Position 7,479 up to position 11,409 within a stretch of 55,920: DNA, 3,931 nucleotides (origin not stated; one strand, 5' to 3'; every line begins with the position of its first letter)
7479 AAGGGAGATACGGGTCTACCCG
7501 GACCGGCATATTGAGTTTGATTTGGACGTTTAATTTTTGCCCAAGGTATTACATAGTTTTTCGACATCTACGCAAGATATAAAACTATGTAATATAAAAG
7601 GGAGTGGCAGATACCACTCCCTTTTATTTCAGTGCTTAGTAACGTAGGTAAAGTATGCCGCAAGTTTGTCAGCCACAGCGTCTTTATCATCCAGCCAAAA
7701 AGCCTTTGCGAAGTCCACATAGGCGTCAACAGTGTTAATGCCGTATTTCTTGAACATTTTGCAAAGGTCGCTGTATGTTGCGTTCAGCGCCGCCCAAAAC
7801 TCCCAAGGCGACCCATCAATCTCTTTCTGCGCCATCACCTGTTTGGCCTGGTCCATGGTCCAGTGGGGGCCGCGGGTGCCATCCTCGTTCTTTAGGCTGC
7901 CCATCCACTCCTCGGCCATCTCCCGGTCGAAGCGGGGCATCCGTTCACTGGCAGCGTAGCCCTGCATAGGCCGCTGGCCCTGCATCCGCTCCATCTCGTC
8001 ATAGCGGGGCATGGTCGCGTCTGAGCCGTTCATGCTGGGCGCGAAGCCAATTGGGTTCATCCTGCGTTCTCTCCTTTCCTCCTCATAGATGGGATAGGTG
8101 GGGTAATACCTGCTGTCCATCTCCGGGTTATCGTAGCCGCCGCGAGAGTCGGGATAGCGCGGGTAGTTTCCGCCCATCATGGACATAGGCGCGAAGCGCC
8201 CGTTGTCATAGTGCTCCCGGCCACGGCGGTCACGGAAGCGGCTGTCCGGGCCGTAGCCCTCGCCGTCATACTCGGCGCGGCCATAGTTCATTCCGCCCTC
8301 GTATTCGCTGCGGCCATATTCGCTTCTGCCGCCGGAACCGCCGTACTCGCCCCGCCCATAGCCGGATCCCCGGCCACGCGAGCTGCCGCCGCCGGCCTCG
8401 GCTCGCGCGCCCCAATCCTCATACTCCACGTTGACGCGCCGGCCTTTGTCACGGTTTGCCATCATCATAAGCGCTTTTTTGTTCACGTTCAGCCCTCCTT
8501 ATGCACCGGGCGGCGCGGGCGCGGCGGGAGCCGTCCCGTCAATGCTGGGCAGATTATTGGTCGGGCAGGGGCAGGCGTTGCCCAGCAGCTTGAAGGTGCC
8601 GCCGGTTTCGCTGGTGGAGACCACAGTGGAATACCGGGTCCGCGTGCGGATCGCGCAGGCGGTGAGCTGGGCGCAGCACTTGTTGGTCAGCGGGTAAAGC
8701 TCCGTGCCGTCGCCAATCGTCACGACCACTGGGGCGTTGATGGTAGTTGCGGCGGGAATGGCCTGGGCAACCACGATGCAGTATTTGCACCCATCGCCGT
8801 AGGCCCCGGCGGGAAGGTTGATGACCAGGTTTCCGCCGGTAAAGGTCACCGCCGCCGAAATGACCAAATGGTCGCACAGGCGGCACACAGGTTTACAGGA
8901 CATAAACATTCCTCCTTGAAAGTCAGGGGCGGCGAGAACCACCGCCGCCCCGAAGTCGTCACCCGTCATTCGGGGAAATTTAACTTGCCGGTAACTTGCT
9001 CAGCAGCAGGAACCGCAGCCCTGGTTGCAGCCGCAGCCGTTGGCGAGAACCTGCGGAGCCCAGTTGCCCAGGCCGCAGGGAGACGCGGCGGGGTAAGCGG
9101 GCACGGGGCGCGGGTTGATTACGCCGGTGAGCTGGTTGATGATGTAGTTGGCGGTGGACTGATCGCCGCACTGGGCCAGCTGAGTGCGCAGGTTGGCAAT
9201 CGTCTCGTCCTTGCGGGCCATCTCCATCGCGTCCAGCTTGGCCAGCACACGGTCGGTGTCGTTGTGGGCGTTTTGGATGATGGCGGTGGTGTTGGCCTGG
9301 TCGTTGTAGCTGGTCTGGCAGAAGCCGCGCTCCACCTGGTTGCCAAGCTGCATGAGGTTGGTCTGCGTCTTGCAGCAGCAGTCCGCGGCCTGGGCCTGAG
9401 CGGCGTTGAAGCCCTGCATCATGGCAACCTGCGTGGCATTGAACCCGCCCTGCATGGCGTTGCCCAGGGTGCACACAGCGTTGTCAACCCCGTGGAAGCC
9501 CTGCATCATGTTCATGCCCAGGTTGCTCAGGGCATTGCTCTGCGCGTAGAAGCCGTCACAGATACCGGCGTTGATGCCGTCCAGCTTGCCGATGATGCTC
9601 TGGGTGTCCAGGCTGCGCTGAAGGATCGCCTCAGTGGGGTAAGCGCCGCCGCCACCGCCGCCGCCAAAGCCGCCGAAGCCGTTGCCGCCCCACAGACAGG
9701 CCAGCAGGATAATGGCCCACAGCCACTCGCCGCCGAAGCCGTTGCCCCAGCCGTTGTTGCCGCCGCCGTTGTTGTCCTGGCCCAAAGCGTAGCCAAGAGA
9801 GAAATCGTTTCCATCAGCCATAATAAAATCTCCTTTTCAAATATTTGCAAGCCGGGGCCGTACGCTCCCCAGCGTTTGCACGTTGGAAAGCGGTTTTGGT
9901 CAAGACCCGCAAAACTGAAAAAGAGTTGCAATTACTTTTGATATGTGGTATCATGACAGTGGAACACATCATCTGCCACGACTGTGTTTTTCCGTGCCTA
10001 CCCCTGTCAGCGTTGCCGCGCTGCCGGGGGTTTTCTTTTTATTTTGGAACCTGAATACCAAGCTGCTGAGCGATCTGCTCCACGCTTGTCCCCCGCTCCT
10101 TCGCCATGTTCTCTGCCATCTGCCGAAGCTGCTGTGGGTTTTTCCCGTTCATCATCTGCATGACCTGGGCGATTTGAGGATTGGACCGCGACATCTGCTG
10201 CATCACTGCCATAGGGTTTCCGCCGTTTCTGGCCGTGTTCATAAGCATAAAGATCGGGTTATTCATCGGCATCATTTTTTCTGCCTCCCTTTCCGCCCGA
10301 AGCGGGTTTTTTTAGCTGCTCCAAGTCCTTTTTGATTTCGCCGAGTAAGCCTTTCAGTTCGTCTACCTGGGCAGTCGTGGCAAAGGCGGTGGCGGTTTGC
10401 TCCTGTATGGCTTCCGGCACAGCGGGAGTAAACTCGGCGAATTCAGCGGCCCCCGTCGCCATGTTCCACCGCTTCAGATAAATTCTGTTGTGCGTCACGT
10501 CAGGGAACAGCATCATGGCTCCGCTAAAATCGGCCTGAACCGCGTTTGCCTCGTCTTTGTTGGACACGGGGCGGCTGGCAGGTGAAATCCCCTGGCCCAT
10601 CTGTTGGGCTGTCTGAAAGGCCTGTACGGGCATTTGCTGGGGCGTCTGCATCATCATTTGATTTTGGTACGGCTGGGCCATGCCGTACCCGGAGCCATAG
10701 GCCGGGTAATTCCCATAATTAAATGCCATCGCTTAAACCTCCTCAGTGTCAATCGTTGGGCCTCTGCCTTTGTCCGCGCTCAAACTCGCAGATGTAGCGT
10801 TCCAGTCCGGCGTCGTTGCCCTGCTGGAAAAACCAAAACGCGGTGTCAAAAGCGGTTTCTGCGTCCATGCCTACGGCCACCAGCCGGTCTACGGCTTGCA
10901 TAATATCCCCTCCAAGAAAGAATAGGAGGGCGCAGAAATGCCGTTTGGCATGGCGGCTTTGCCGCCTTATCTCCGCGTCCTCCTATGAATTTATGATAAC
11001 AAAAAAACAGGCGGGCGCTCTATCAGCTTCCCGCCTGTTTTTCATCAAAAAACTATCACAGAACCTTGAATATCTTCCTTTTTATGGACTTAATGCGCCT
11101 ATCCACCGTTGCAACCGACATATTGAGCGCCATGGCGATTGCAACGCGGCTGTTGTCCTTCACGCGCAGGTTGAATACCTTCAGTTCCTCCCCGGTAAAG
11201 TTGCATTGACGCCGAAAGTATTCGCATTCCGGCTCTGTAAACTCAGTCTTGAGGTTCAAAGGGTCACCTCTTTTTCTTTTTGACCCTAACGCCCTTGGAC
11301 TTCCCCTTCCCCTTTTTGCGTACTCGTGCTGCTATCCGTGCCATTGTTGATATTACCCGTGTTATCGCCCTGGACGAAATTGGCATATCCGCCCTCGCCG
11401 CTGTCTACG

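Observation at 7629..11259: Terminator-delimited post-lysis cargo operon of six low-complexity or Cys-rich proteins beside a sigma-region-4-like regulator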

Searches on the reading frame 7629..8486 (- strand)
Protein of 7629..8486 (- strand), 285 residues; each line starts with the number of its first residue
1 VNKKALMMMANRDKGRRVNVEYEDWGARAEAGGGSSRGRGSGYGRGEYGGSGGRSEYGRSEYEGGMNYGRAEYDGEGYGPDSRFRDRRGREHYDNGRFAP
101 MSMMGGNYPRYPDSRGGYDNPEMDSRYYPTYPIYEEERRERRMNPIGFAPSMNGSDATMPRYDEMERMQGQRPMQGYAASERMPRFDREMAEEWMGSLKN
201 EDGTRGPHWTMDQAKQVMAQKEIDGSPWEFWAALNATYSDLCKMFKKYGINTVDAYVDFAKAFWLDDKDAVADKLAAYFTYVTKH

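Call 3: search_protein_families(library=pfam, proteins=[window:7629-8486:-], max_evalue=1)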
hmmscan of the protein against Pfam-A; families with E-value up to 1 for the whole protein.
window:7629-8486:- (285 aa): 1 family
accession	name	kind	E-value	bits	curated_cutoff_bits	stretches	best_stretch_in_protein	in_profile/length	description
PF25223.1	DUF7841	-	1.9e-30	105.9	25.2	1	179-279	9-113/114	Domain of unknown function (DUF7841)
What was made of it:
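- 7629..8486 (-): Component E (285 aa): R/G/Y/E-rich disordered region carrying conserved short motifs, followed by a C-terminal DUF7841 domain (residues 179-279). PF25223 E=1.9e-30, above its cut-off (call 3).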

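Call 4: search_protein_families(library=phrogs, proteins=[window:7629-8486:-], max_evalue=1)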
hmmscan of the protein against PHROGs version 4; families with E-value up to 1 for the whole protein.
window:7629-8486:- (285 aa): 0 families

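Call 5: search_protein_families(library=ncbifam, proteins=[window:7629-8486:-], max_evalue=1)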
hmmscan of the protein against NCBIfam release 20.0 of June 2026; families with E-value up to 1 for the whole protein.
window:7629-8486:- (285 aa): 0 families

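Call 23: search_solved_structures(query=window:7629-8486:-, max_evalue=1)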
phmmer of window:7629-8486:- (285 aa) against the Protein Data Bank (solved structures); distinct sequences matched with E-value up to 1: 1.
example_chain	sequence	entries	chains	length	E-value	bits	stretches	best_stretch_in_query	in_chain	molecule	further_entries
9u9d_A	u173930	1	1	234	0.76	12.6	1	49-98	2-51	Myosin light chain kinase, smooth muscle, deglutamylated form,Green fluorescent protein,Ca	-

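Call 31: search_dna_similar(query=window:7629-8486:-, collection=phages, mode=protein, max_rows=40, max_evalue=0.01)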
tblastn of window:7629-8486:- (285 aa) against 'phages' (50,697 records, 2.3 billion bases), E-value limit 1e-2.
Records with a match: 24; places in all: 24; records where one place covers at least 80% of the query: 0.
Best place of each record, by identity: <60% 24.
By first word of the organism name: uncultured 15; Bacteriophage 9.
By host as written in the record: - 24.
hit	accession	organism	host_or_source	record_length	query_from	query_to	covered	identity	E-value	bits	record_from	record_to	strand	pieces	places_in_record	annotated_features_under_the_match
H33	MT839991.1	Bacteriophage sp.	human fecal samples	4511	80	263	65%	34.9%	3e-20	96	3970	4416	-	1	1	record has no annotation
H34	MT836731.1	Bacteriophage sp.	human fecal samples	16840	103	263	56%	38.0%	8e-17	86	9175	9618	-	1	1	record has no annotation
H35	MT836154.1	Bacteriophage sp.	human fecal samples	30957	121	263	50%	38.5%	8e-17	86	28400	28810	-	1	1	record has no annotation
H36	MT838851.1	Bacteriophage sp.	human fecal samples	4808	163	263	35%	51.0%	2e-23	105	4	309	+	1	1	record has no annotation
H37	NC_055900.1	uncultured phage cr125_1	human feces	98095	181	282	36%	40.2%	2e-7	58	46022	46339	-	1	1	RNA polymerase sigma factor/ubiquitin-like protein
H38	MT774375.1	uncultured phage cr50_1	human feces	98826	184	282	35%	35.2%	4e-6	54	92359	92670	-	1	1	hypothetical protein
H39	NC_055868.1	uncultured phage cr50_1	human feces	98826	184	282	35%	35.2%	4e-6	54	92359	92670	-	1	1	hypothetical protein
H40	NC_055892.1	uncultured phage cr109_1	human feces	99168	184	282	35%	34.6%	4e-5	51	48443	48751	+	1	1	RNA polymerase sigma factor/ubiquitin-like protein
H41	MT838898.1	Bacteriophage sp.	human fecal samples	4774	150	263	40%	28.2%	2e-9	64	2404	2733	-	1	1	record has no annotation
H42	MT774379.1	uncultured phage cr118_1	human feces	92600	165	262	34%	32.7%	2e-8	61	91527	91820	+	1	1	hypothetical protein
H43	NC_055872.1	uncultured phage cr118_1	human feces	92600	165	262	34%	32.7%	2e-8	61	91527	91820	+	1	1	hypothetical protein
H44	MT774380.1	uncultured phage cr1_1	human feces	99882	184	282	35%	31.4%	3e-5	51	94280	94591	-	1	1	hypothetical protein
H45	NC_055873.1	uncultured phage cr1_1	human feces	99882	184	282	35%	31.4%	3e-5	51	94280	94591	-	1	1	hypothetical protein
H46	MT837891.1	Bacteriophage sp.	human fecal samples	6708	186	263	27%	39.5%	2e-7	58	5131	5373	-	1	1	record has no annotation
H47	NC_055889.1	uncultured phage cr53_1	human feces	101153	180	263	29%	34.8%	2e-6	55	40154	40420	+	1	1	RNA polymerase sigma factor/ubiquitin-like protein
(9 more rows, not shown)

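Call 32: get_annotated_region(hit=H37, flank=4000)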
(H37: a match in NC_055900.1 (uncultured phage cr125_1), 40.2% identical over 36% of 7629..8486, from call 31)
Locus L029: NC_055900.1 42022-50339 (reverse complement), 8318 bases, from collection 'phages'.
description: CrAssphage cr125_1, complete genome.
organism: uncultured phage cr125_1 (NCBI taxid 2772091)
taxonomy: Viruses; Duplodnaviria; Heunggongvirae; Uroviricota; Caudoviricetes; Crassvirales; Suoliviridae; Uncouvirinae; Aurodevirus; Aurodevirus hominis
host: -; source: human feces; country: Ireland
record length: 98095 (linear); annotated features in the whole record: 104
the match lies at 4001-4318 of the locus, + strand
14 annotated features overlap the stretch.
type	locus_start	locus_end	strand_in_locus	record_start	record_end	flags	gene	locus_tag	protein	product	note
CDS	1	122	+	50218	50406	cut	-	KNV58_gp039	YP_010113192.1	hypothetical protein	gp_77314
CDS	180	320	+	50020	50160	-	-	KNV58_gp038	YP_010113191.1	hypothetical protein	gp_77313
CDS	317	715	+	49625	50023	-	-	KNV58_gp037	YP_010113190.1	endolysin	gp_77312; putative peptidase [Bacteroides phage B124-14]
CDS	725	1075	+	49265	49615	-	-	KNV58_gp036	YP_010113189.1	hypothetical protein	gp_77311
CDS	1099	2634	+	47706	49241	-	-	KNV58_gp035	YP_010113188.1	hypothetical protein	gp_77310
CDS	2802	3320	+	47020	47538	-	-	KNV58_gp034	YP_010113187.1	holin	gp_77309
CDS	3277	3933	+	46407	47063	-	-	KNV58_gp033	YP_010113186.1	lysis regulatory protein-like protein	gp_77308; Similar to phage lysis regulatory protein LysB, cell division protein FtsL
CDS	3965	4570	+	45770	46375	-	-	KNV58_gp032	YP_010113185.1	RNA polymerase sigma factor/ubiquitin-like protein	gp_77307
CDS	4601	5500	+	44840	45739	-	-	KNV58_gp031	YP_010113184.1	spike protein/glycoprotein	gp_77306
CDS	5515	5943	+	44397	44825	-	-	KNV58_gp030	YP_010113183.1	hypothetical protein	gp_77305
CDS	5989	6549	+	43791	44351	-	-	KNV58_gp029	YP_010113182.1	hypothetical protein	gp_77304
CDS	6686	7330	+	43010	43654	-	-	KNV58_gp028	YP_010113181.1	virion structural protein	gp_77303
CDS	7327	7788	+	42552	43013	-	-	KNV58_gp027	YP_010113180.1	peptidoglycan-associated protein-like protein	gp_77302; Similar to peptidoglycan-associated proteinhistidine kinase response regulator, glycine zipper domain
CDS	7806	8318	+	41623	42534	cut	-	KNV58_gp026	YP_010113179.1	tail tubular protein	gp_77301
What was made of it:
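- Closest known: Two-component spanins. Same: In crAss-like genomes the cassette follows a LysB/FtsL-like gene (call 32).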

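Call 61: search_protein_families(library=pfam, proteins=[L029:3965-4570:+], max_evalue=0.1)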
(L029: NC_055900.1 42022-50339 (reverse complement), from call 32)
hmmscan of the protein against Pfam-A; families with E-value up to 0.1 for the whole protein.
L029:3965-4570:+ (201 aa): 1 family
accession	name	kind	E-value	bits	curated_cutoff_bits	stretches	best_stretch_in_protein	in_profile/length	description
PF25223.1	DUF7841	-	2.8e-43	147.2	25.2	1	7-115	4-113/114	Domain of unknown function (DUF7841)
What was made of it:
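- On Pfam DUF7841 (PF25223): The crAss cr125_1 neighbour of the C homologue scores 147 bits (call 61).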

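Call 66: search_solved_structures(query=A5, max_evalue=10)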
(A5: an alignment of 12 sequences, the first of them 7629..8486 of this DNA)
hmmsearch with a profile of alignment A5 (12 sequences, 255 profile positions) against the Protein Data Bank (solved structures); distinct sequences matched with E-value up to 10: 1.
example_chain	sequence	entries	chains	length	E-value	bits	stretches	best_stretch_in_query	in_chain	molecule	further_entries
9gy1_A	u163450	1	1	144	0.74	13.1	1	137-183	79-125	Peptidase, M23 family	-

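Call 77: search_protein_families(library=padloc, proteins=[window:7629-8486:-], max_evalue=0.1)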
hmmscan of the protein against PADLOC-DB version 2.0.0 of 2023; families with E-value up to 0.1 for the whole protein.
window:7629-8486:- (285 aa): 1 family
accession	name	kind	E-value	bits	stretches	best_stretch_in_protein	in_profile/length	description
PDLC02189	DUF1156_MTase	-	0.025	10.8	1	211-272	773-833/944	-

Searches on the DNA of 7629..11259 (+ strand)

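Call 6: search_dna_similar(query=window:7629-11259:+, collection=phages, mode=distant, max_rows=20)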
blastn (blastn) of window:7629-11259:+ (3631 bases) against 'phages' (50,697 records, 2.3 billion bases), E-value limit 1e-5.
Records with a match: 4; places in all: 4; records where one place covers at least 80% of the query: 0.
Best place of each record, by identity: 60-80% 4.
By first word of the organism name: Bacteriophage 4.
By host as written in the record: - 4.
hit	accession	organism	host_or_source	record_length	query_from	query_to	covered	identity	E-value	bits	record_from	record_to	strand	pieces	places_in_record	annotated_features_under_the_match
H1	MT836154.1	Bacteriophage sp.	human fecal samples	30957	1004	1302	8%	67.5%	1e-13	86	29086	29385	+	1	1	record has no annotation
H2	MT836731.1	Bacteriophage sp.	human fecal samples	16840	1004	1302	8%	65.4%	4e-6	61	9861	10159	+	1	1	record has no annotation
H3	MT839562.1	Bacteriophage sp.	human fecal samples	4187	2025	2293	7%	67.0%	1e-6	64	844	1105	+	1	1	record has no annotation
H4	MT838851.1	Bacteriophage sp.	human fecal samples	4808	154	261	3%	78.9%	1e-13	87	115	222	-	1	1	record has no annotation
